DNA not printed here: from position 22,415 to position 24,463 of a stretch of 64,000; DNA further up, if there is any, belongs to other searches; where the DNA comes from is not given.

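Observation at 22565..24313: Cyclic-nucleotide-binding domain fused to an HlyD-type membrane fusion protein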

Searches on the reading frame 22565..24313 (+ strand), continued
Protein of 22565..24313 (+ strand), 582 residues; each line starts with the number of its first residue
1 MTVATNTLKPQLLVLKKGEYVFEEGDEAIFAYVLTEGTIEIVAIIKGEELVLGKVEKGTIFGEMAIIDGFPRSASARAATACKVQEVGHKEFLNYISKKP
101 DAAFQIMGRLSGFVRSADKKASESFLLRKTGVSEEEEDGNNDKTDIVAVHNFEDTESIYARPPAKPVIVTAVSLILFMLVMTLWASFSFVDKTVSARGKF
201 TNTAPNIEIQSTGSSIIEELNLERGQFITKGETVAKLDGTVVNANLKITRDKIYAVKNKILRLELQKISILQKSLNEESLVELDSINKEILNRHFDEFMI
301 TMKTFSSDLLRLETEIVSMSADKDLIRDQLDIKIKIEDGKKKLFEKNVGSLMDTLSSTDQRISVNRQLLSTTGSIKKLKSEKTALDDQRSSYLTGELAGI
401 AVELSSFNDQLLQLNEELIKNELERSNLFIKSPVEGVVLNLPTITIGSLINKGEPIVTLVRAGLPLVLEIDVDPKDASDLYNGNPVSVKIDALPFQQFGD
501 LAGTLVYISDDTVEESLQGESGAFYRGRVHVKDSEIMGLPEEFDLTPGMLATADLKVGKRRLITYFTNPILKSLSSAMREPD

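Call 46: find_encoding_contigs(protein=P0408, flank=10000, max_places=1)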
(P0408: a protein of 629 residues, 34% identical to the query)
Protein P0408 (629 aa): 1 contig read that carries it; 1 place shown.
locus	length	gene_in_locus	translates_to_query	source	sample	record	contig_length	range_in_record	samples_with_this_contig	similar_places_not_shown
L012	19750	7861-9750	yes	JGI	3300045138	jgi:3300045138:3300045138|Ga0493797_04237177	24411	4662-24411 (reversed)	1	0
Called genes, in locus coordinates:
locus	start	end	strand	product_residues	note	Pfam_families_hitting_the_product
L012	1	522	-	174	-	?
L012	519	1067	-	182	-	PF00227:Proteasome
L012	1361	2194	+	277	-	PF01381:HTH_3, PF00475:IGPD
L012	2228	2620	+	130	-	PF10947:DUF2628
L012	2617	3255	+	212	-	PF00117:GATase, PF01174:SNO (faint)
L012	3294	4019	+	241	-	PF00977:His_biosynth, PF01207:Dus (faint)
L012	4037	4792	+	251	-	PF00977:His_biosynth, PF03060:NMO (faint)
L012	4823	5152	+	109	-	PF01503:PRA-PH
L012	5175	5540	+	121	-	PF11969:DcpS_C, PF01230:HIT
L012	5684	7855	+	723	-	PF00664:ABC_membrane, PF00005:ABC_tran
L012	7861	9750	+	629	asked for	PF00027:cNMP_binding, PF25973:BSH_CzcB (weak), PF25994:HH_AprE, PF26002:Beta-barrel_AprE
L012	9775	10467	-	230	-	PF01144:CoA_trans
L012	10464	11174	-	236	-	PF01144:CoA_trans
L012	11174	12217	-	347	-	PF00561:Abhydrolase_1, PF12146:Hydrolase_4, PF12697:Abhydrolase_6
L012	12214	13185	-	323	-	PF00005:ABC_tran, PF13304:AAA_21, PF27102:NodI_C (faint)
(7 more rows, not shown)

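Call 47: find_encoding_contigs(protein=P0386, flank=10000, max_places=1)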
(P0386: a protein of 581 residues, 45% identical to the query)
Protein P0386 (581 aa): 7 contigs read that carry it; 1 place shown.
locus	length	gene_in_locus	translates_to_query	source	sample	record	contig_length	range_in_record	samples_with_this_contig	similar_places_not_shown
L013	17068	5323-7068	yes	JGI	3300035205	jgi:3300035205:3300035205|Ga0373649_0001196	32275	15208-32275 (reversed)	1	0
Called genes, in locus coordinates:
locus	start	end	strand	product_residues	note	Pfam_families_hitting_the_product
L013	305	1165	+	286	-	-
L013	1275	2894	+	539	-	PF02321:OEP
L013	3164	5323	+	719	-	PF00664:ABC_membrane, PF00005:ABC_tran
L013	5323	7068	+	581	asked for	PF00027:cNMP_binding, PF26002:Beta-barrel_AprE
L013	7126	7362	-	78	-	-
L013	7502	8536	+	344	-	PF01548:DEDD_Tnp_IS110, PF02371:Transposase_20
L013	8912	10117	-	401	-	PF00155:Aminotran_1_2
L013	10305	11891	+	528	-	PF00682:HMGL-like, PF02436:PYC_OADA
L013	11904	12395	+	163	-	PF00364:Biotin_lipoyl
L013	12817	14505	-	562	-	PF02538:Hydantoinase_B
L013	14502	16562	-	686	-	PF05378:Hydant_A_N, PF01968:Hydantoinase_A, PF19278:Hydant_A_C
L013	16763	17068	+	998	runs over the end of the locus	PF01315:Ald_Xan_dh_C, PF02738:MoCoBD_1, PF20256:MoCoBD_2, PF03364:Polyketide_cyc (faint), PF06240:COXG, PF10604:Polyketide_cyc2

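Call 53: find_related_loci(query=A2, collection=metagenome_contigs, flank=7000)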
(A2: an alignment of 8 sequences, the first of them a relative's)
Query A2 (576 aa) in metagenome_contigs; peptide patterns used: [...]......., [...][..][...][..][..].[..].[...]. (x = any residue, [..] = any of these).
600 stretches matched a pattern (row limit reached: there are more); 560 encode a relative of the query (tblastn E <= 1e-3); the best 80 are kept; 80 distinct loci.
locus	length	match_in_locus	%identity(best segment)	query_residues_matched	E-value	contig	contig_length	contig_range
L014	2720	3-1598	65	45-576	0e+0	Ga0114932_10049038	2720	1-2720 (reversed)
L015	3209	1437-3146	51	10-576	0e+0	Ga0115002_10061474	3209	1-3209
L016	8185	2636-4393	46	1-576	2e-164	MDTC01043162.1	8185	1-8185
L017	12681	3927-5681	46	1-576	7e-163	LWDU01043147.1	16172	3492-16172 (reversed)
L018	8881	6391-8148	45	1-576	8e-157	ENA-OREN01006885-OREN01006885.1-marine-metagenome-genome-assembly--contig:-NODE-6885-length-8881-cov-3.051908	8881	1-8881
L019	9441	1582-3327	44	1-576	6e-151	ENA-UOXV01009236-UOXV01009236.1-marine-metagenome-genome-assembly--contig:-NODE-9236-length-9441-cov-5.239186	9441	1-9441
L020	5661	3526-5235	42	1-576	8e-148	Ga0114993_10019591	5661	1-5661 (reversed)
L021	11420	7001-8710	42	5-576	2e-138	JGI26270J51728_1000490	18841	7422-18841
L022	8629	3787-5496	42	5-576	2e-138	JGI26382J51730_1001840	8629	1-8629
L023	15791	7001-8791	40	1-576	3e-136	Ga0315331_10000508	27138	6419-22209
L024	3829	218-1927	40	1-576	5e-138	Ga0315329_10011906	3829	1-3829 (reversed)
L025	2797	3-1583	43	44-576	3e-140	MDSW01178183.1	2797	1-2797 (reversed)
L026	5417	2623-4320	39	5-576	7e-133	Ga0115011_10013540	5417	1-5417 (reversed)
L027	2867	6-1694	40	29-576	6e-134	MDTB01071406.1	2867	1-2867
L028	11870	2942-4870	37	6-576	1e-127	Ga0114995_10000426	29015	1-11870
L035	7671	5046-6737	32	6-575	4e-98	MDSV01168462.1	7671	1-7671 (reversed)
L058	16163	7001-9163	22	3-574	5e-17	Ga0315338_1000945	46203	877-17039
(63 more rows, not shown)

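Call 74: predict_structure(alignment_id=A3)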
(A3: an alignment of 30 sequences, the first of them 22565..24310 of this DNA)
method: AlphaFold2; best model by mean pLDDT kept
length: 582 residues; sequences in the alignment: 30
mean_pLDDT: 79.4   pTM: 0.48
mean pLDDT of the five models: 79.4, 77.3, 77.0, 76.5, 70.7
residues with pLDDT >= 90: 164; 70-90: 304; 50-70: 69; < 50: 45
segments of 3 or more residues with pLDDT < 50: 1-6, 68-71, 127-157
pLDDT, mean of each block of 10 residues (from residue 1): 51 86 70 85 77 78 55 74 81 71 66 69 49 30 29 44 69 84 79 83 79 85 81 88 92 95 94 84 89 94 95 95 95 94 87 91 95 96 96 95 96 95 89 82 78 83 80 83 85 65 87 83 87 77 74 81 72 64 46
secondary structure, 60 per line:
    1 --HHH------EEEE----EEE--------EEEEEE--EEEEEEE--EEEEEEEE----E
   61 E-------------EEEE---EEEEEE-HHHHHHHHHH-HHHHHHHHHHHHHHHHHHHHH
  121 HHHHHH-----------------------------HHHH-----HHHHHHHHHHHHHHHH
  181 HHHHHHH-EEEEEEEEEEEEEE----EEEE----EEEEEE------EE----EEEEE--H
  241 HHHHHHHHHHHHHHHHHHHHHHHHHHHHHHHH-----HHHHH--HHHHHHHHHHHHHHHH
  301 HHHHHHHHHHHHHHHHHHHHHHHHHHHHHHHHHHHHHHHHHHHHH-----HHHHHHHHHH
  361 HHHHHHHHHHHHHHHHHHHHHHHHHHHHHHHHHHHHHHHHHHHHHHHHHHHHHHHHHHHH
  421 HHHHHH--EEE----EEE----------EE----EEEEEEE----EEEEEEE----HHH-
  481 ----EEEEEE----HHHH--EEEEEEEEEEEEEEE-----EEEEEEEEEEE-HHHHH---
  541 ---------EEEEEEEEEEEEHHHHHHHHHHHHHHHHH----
elements in order: E12-15 E20-22 E31-36 E39-45 E48-55 E75-78 E82-87 H89-98 H100-126 H156-159 H165-187 E189-202 E207-210 E215-220 E233-237 H240-272 H278-282 H285-345 H351-426 E429-431 E436-438 E455-461 E466-472 E485-490 H495-498 E501-515 E521-531 H533-537 E550-561 H562-578

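Call 78: fold_search(model_id=the predicted structure, library=pdb)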
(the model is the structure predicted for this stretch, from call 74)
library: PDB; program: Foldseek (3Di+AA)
matches with E <= 10: 1302; with E <= 0.001: 581
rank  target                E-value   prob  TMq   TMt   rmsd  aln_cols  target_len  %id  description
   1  4tko                  2.8e-18  1.00  0.37  0.59   7.4       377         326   15  Structure of the periplasmic adaptor protein EmrA (released 2014-07-09)
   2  8zar_C                2.2e-17  1.00  0.25  0.39  16.1       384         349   13  EmrAB-TolC MFS-type tripartite multidrug efflux pump FA (released 2025-04-30)
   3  8zar_D                1.0e-16  1.00  0.27  0.38  17.0       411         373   13  EmrAB-TolC MFS-type tripartite multidrug efflux pump FA (released 2025-04-30)
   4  8zal_A                1.2e-16  1.00  0.26  0.41  18.0       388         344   14  EmrAB-TolC MFS-type tripartite multidrug efflux pump EA (released 2025-04-30)
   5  8zar_B                3.6e-16  1.00  0.27  0.41  15.7       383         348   13  EmrAB-TolC MFS-type tripartite multidrug efflux pump FA (released 2025-04-30)
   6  8zal_B                8.9e-16  1.00  0.27  0.41  15.9       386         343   13  EmrAB-TolC MFS-type tripartite multidrug efflux pump EA (released 2025-04-30)
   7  9qgy_G                2.5e-15  1.00  0.27  0.43  23.0       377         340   11  Structure of the YbjP lipoprotein bound to the MacAB-TolC tripartite efflux pump (released 2026-03-25)
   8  3fpp_B                2.2e-14  1.00  0.27  0.51  22.6       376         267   11  Crystal structure of E.coli MacA (released 2009-04-28)
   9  3fpp_A                2.7e-14  1.00  0.27  0.52  22.6       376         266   12  Crystal structure of E.coli MacA (released 2009-04-28)
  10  4dk0                  5.0e-13  1.00  0.27  0.45  20.5       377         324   14  Crystal structure of MacA from Actinobacillus actinomycetemcomitans (released 2012-03-07)
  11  5c22_B                8.3e-13  1.00  0.38  0.76   4.4       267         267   18  Crystal structure of Zn-bound HlyD from E. coli (released 2016-02-17)
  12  1vf7_H                1.3e-12  1.00  0.25  0.49  21.8       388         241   12  Crystal structure of the membrane fusion protein, MexA of the multidrug transporter (released 2004-05-25)
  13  9tg4_F                1.3e-12  1.00  0.24  0.36  25.1       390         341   12  Structure of the YbjP lipoprotein bound to the AcrABZ-TolC efflux pump (released 2026-04-08)
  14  9tg4_G                1.4e-12  1.00  0.25  0.39  24.9       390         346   12  Structure of the YbjP lipoprotein bound to the AcrABZ-TolC efflux pump (released 2026-04-08)
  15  5nik_D                1.6e-12  1.00  0.27  0.42  22.6       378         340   12  Structure of the MacAB-TolC ABC-type tripartite multidrug efflux pump (released 2017-05-24)
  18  5c22_A                3.7e-12  1.00  0.37  0.75   4.7       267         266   19  Crystal structure of Zn-bound HlyD from E. coli (released 2016-02-17)
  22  5c21_B                4.6e-12  1.00  0.35  0.71   5.6       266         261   18  Crystal structure of native HlyD from E. coli (released 2016-02-17)
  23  5c21_A                6.5e-12  1.00  0.38  0.76   4.6       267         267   18  Crystal structure of native HlyD from E. coli (released 2016-02-17)
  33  5nen_A                6.0e-11  1.00  0.40  0.85   5.4       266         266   16  Crystal structure of the soluble domain of LipC, a membrane fusion protein of a type I secretion system (released 2017-11-22)
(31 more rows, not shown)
